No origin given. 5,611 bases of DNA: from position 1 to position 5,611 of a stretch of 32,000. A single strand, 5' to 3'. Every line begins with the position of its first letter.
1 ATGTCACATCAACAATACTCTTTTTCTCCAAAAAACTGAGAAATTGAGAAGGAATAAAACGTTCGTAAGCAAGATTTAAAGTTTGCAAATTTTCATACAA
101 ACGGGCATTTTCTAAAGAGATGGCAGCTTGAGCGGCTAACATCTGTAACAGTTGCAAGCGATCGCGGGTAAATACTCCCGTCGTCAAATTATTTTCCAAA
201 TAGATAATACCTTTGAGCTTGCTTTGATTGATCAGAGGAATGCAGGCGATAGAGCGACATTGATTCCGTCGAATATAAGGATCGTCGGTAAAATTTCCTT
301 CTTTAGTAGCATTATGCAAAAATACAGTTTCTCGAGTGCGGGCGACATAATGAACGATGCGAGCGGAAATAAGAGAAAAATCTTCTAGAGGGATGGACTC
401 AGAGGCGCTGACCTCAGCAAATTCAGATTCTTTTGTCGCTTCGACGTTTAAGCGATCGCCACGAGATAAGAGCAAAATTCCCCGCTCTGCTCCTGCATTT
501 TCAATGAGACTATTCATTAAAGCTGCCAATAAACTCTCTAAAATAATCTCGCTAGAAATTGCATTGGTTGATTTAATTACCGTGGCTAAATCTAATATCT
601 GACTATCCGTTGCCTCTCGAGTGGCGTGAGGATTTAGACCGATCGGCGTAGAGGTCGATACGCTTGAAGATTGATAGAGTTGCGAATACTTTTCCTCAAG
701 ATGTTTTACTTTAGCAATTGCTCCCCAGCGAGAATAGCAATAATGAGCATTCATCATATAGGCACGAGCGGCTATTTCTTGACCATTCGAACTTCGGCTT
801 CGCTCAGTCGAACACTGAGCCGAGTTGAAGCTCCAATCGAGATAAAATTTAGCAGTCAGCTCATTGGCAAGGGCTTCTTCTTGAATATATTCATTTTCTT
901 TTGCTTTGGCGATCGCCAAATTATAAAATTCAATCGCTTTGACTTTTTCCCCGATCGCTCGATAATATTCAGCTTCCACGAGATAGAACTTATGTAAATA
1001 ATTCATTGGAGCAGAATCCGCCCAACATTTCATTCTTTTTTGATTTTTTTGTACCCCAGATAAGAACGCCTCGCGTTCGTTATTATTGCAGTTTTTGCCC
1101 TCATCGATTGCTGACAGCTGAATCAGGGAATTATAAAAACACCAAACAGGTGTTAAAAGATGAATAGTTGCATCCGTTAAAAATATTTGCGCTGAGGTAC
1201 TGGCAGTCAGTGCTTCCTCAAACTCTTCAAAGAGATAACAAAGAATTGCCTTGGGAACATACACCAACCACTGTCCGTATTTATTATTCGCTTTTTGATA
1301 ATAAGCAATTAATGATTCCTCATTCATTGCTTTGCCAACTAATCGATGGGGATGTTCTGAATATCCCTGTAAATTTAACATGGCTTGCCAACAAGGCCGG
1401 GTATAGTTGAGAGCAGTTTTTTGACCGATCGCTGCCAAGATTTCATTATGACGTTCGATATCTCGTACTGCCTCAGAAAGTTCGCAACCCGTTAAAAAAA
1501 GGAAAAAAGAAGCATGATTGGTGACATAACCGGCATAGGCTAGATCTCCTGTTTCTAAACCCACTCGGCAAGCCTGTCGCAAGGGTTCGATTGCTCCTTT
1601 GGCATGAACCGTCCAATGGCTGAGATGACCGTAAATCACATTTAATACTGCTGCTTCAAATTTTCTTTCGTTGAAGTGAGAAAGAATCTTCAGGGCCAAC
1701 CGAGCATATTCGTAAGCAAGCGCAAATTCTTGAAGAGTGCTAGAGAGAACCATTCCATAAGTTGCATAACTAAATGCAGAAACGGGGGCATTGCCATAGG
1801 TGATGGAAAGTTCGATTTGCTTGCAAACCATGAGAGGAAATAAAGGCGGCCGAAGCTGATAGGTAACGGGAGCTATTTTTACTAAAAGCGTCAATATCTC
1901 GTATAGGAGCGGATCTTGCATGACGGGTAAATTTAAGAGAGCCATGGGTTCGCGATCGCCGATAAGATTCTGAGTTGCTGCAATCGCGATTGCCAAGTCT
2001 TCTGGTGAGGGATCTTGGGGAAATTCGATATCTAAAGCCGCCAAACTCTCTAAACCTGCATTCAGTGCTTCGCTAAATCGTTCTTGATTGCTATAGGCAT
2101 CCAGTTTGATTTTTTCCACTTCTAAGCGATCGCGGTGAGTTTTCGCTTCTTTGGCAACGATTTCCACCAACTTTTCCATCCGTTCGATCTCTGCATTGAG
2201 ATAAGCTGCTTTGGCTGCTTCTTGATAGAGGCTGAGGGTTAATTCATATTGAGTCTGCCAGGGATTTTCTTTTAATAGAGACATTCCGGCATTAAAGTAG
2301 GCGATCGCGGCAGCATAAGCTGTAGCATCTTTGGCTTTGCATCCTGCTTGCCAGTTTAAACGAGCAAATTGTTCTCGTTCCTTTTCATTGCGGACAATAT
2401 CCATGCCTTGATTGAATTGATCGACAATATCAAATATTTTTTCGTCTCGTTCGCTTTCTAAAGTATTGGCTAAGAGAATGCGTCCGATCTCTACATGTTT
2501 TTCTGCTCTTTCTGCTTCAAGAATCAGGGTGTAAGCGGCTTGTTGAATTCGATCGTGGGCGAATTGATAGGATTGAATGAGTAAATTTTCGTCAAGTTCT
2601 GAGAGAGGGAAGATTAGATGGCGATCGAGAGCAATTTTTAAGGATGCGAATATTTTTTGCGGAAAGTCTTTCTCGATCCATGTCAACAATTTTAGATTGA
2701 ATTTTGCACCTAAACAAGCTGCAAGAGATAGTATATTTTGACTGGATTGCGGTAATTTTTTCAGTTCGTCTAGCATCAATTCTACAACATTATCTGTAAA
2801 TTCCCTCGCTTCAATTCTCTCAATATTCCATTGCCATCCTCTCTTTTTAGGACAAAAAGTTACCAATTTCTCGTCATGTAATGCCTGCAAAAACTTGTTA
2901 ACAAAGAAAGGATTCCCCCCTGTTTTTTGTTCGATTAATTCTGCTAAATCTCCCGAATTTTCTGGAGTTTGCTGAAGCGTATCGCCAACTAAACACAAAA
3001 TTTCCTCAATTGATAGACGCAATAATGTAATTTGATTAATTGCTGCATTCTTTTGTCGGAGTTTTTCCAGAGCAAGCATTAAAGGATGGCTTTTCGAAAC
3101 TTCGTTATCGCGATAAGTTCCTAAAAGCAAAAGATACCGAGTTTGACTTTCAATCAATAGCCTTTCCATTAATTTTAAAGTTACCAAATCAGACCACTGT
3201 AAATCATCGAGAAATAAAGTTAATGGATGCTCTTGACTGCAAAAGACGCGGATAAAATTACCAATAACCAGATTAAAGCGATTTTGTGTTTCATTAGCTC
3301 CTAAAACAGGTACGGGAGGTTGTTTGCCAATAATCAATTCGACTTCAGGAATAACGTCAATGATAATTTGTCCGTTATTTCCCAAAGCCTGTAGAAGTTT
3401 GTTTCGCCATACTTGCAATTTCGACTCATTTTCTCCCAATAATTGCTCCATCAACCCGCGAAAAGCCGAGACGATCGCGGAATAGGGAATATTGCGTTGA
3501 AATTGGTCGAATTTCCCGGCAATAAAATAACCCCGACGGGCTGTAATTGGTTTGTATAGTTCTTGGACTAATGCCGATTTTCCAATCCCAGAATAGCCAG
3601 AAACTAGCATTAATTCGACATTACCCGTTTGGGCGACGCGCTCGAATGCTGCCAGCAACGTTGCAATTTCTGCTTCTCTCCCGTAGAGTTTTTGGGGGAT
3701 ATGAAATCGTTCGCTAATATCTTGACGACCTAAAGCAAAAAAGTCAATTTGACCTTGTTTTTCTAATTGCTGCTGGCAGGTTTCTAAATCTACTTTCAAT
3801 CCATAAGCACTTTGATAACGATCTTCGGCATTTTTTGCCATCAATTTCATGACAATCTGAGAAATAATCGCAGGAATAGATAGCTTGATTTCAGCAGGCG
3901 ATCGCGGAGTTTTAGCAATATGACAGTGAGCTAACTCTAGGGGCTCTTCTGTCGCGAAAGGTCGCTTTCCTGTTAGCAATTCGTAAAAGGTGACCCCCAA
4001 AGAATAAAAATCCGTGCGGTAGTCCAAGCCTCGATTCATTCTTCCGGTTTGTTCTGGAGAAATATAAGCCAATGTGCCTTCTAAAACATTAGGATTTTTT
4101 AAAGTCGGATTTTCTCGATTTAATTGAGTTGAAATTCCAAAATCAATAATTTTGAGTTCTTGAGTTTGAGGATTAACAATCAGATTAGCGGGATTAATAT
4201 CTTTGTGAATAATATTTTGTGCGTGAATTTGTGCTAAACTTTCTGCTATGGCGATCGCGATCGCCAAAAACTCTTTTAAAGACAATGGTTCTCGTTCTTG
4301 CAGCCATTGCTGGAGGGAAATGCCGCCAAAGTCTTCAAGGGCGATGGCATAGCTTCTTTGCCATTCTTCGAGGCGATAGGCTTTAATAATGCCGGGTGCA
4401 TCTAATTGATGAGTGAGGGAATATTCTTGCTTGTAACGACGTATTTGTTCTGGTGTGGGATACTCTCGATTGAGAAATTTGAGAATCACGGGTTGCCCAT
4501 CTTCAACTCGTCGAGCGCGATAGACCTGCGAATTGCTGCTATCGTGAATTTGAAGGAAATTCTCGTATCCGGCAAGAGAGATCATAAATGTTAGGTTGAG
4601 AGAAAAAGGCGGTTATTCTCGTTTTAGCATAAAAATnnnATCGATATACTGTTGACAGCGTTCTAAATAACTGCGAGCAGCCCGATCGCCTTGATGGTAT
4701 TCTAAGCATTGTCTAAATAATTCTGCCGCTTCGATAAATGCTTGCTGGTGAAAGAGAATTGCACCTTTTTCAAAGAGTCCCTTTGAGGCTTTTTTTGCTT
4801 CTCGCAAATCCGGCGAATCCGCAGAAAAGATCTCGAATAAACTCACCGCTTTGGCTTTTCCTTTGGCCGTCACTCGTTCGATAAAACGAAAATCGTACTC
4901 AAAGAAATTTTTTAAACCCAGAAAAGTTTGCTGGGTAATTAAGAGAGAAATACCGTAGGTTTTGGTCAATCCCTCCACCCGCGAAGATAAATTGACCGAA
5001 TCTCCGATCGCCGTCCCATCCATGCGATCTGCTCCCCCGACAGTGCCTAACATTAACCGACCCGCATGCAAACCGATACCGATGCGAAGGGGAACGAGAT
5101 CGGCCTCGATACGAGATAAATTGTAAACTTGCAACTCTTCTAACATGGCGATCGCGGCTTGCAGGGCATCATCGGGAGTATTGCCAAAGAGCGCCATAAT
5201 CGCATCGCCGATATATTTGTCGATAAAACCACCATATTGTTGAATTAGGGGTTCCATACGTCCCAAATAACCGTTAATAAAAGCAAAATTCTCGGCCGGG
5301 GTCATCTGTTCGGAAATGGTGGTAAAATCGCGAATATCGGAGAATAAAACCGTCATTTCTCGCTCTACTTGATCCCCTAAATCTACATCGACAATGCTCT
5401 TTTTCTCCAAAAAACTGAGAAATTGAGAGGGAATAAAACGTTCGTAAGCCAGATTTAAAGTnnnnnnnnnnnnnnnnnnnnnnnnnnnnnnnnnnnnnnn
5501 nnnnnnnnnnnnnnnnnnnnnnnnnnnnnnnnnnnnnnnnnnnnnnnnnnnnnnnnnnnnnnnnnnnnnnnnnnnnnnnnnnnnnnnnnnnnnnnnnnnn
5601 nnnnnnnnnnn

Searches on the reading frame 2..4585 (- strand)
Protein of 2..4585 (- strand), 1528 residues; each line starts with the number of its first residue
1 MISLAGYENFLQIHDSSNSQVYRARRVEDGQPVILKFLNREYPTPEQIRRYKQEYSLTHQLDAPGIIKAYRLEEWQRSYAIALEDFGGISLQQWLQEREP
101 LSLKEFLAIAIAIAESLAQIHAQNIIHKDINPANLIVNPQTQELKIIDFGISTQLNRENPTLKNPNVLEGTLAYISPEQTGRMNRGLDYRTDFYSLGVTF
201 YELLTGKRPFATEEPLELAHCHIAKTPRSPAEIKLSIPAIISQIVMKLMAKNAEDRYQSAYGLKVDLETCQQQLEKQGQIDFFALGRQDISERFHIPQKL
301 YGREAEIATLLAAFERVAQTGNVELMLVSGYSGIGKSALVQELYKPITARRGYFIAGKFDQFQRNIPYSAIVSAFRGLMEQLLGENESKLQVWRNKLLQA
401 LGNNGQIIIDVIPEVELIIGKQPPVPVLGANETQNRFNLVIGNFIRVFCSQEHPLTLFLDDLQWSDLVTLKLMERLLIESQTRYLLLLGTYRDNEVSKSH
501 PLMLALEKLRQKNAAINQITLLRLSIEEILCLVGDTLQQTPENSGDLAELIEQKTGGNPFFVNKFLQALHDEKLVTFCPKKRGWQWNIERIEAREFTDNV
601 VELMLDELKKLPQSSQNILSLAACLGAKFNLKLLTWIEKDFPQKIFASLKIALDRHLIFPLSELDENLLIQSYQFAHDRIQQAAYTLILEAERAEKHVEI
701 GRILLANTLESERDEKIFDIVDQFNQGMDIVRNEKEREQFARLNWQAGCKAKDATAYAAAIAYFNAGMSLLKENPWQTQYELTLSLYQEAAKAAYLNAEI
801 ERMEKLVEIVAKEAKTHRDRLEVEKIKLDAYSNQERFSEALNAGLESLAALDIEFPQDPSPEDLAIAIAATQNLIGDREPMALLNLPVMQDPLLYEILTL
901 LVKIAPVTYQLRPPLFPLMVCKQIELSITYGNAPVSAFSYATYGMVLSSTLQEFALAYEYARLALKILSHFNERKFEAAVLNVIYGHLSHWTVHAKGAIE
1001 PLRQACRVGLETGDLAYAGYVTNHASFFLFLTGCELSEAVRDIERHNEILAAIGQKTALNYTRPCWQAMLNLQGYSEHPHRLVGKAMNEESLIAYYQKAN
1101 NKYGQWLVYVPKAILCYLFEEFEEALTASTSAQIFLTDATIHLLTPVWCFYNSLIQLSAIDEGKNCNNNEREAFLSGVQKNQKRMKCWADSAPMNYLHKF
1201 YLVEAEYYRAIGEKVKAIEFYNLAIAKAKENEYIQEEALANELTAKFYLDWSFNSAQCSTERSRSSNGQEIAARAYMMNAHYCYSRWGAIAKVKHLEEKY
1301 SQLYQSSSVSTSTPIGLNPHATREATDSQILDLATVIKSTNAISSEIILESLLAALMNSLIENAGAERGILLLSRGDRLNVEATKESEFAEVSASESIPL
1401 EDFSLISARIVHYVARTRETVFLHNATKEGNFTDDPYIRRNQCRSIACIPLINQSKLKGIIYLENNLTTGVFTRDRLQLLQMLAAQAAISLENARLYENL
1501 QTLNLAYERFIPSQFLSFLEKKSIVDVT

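Call 9: search_protein_families(library=pfam, proteins=[window:2-4585:-], max_evalue=0.01)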
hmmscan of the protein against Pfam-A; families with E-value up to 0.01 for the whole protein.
window:2-4585:- (1528 aa): 12 families
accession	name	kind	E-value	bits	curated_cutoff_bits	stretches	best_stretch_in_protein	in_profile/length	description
PF13191.12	AAA_16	-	7.5e-40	137.6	32.6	1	299-487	1-166/167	AAA ATPase domain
PF00069.31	Pkinase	-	1.8e-39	136.2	31.7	1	17-258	11-253/263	Protein kinase domain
PF07714.23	PK_Tyr_Ser-Thr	-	6.5e-24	85.1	23.1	1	18-257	12-249/258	Protein tyrosine and serine/threonine kinase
PF01590.32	GAF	-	9.8e-18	65.4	22.4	1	1349-1491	2-133/133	GAF domain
PF13185.12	GAF_2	-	7.9e-12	46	28.6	1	1349-1492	4-136/136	GAF domain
PF13492.12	GAF_3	-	2.3e-08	35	27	1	1350-1493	3-129/129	GAF domain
PF03109.22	ABC1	-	8.4e-06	25.5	22.9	1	114-158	177-220/244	ABC1 atypical kinase-like domain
PF20703.3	nSTAND1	-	3.3e-05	24.2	27.1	1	300-341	16-51/379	Novel STAND NTPase 1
PF06293.20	Kdo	-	6e-05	23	21.3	1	77-150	90-167/207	Lipopolysaccharide kinase (Kdo/WaaP) family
PF01636.29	APH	-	0.00045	20.5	23.2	0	21-122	13-109/239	Phosphotransferase enzyme family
PF25201.1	nSTAND6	-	0.0027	18.2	27.7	1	300-348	1-43/148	Novel STAND NTPase 6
PF17667.7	Pkinase_fungal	-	0.003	16.8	24.1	1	102-178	287-363/387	Fungal protein kinase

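Call 10: search_protein_families(library=ncbifam, proteins=[window:2-4585:-], max_evalue=0.01)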
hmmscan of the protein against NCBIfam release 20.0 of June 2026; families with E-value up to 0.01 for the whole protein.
window:2-4585:- (1528 aa): 26 families (the best 25 are shown)
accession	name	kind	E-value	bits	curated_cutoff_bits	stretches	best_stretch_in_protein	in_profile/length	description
NF033483.0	PknB_PASTA_kin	equivalog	1.8e-57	195.7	450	1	19-276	21-274/563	Stk1 family PASTA domain-containing Ser/Thr kinase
TIGR03903.1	TOMM_kin_cyc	equivalog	4.4e-52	177.2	705.75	2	300-764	483-920/1267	TOMM system kinase/cyclase fusion protein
NF047741.1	antiphage_MADS6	equivalog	3.1e-31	108.6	460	1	13-276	197-466/612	methylation-associated defense system protein kinase MAD6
NF052427.1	StpK7MSMEG_1200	equivalog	3.2e-25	88.7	900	1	19-269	21-267/601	serine/threonine protein kinase StpK7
NF038150.1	lanthi_synth_IV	equivalog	4.4e-24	84.8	650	1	13-273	197-459/851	class IV lanthionine synthetase LanL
NF009651.0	PRK13184.1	equivalog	4.8e-18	64.5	839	1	98-269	107-289/932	serine/threonine-protein kinase PknD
NF033442.0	BREX_PglW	equivalog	3.4e-16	58.2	990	1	49-277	255-493/1391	BREX system serine/threonine kinase PglW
NF053615.1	SerThrKinAfsKStmc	equivalog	6.5e-16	58.1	1300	1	90-228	98-231/809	protein serine/threonine kinase AfsK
NF038151.1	lanthi_synth_III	equivalog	1.6e-12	46.7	575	1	13-210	228-429/833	class III lanthionine synthetase LanKC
TIGR03724.2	arch_bud32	equivalog_domain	3e-11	43.2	125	1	49-178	38-157/193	KEOPS complex kinase/ATPase Bud32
NF043056.1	T4SS_LegK1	equivalog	1.6e-10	40.2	550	1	78-197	154-277/516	Dot/Icm T4SS effector kinase LegK1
NF007174.0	PRK09605.1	equivalog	6.5e-07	28.2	447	1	49-173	381-494/535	bifunctional N(6)-L-threonylcarbamoyladenine synthase/serine/threonine protein kinase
TIGR01817.1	nifA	equivalog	1.3e-05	24.2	528.85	1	1334-1499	5-164/534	nif-specific transcriptional activator NifA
NF011460.0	PRK14879.1-1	equivalog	2.2e-05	23.7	199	1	78-158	85-163/232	Kae1-associated kinase Bud32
NF058632.1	SerThrKinPrkT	equivalog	0.0001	21.5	280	1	85-157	101-170/322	serine/threonine protein kinase PrkT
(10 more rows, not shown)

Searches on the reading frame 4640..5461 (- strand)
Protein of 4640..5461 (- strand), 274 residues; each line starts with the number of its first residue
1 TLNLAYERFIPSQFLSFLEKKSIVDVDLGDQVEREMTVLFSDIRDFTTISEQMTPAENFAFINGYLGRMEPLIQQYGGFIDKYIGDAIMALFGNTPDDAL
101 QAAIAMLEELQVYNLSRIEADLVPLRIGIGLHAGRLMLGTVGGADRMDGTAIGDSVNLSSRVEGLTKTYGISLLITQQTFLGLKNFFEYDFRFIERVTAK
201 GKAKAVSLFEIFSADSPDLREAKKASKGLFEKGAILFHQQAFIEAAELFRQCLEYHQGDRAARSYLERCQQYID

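Call 64: search_solved_structures(query=window:4640-5461:-, max_evalue=1e-12, show_alignments=3)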
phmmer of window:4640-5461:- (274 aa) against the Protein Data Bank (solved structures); distinct sequences matched with E-value up to 1e-12: 16.
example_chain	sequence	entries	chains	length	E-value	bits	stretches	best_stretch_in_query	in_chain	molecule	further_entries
3r5g_A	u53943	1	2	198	8.1e-24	87.6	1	33-213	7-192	CyaB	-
5x4t_A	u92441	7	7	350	8.8e-24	87.5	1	35-217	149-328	Photoactivated adenylyl cyclase | Family 3 adenylate cyclase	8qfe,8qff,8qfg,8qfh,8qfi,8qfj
9f1z_A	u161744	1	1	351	8.9e-24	87.5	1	35-217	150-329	Family 3 adenylate cyclase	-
5x4u_A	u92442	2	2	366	9.4e-24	87.4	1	35-217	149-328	Photoactivated adenylyl cyclase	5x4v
4yus_A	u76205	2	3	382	1e-23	87.2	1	35-217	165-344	Family 3 adenylate cyclase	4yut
9f1w_A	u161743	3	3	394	1.1e-23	87.1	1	35-217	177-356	Family 3 adenylate cyclase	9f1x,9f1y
2w01_A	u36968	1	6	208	1.4e-22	83.6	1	33-176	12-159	ADENYLATE CYCLASE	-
6fht_A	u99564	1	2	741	2.5e-22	82.7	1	33-176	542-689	Bacteriophytochrome,Adenylate cyclase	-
5mbh_A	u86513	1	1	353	7.7e-22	81.1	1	6-214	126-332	Beta subunit of photoactivated adenylyl cyclase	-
5mbk_A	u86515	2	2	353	1.8e-21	79.9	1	6-214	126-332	Beta subunit of photoactivated adenylyl cyclase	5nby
5m27_A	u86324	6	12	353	1.8e-21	79.9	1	6-214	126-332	Beta subunit of photoactivated adenylyl cyclase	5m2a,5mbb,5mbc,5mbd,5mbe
5mbj_A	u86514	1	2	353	1.8e-21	79.9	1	6-214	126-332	Beta subunit of photoactivated adenylyl cyclase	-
5mbg_A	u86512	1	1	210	3.5e-21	79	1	35-214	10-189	Beta subunit of photoactivated adenylyl cyclase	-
1wc1_A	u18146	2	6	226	2.2e-18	69.8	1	33-172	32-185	ADENYLATE CYCLASE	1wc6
1wc0_A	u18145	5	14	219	3.7e-18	69.1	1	34-172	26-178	ADENYLATE CYCLASE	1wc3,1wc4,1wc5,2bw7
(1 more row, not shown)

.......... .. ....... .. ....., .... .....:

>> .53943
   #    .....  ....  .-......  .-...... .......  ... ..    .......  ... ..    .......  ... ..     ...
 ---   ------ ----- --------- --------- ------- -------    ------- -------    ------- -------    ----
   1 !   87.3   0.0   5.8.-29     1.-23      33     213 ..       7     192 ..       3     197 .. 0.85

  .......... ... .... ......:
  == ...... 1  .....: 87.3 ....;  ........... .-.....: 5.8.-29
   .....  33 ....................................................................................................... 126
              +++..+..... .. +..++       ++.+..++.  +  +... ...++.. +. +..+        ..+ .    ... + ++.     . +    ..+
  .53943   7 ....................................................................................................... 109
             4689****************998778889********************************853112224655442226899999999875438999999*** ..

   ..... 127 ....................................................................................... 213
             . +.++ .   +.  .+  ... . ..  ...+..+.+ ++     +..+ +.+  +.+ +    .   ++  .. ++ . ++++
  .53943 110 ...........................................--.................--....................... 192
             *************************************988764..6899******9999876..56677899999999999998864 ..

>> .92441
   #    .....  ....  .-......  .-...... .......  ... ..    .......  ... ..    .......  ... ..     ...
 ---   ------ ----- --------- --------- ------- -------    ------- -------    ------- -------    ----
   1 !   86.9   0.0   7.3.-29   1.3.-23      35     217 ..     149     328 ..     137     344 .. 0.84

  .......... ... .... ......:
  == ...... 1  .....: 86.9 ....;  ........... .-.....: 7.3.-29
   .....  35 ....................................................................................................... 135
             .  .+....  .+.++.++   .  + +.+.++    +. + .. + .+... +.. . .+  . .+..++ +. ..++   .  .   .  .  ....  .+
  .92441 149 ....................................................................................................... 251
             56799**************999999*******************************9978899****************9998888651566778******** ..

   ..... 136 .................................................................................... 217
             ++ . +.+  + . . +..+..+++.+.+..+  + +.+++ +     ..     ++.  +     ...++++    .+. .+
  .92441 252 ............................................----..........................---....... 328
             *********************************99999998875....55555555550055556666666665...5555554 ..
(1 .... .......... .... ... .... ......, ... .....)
